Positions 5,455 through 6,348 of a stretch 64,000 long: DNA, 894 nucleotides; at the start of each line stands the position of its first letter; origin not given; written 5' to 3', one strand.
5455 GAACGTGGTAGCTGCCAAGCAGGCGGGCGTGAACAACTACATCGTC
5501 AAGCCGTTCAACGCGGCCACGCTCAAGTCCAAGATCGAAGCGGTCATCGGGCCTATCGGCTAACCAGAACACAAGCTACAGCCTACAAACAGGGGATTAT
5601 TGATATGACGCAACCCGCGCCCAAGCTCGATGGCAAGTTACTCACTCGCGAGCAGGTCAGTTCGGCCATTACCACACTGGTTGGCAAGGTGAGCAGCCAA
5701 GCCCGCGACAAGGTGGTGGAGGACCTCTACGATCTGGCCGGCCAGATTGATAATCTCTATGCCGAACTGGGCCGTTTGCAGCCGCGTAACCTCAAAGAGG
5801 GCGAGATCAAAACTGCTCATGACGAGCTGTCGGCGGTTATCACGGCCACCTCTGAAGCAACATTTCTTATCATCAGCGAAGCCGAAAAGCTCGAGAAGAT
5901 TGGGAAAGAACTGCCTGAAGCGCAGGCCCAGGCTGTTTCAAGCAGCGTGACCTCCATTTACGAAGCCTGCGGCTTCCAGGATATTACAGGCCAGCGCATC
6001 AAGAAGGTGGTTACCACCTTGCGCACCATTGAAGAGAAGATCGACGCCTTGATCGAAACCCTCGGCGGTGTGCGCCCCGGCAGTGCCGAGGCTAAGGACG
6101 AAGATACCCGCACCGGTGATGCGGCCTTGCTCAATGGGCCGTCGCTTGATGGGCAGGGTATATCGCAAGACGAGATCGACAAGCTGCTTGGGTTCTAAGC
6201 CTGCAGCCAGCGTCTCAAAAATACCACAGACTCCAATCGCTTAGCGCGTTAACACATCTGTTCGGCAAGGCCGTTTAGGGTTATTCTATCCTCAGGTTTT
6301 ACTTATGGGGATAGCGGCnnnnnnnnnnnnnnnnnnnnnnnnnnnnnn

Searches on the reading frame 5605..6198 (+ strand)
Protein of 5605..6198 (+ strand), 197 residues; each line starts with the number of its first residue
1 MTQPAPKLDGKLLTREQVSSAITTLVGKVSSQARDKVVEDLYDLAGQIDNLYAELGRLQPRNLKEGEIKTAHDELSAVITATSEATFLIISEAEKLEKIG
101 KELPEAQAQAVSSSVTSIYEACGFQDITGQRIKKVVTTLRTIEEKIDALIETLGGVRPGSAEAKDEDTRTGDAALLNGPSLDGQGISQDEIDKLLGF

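Call 73: search_protein_families(library=pfam, proteins=[window:5605-6198:+], max_evalue=0.00001)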
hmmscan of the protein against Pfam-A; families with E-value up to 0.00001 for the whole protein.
window:5605-6198:+ (197 aa): 1 family
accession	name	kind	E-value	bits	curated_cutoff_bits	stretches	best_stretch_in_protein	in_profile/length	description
PF04344.18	CheZ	-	3.6e-13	50.3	30.7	1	105-195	108-198/203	Chemotaxis phosphatase, CheZ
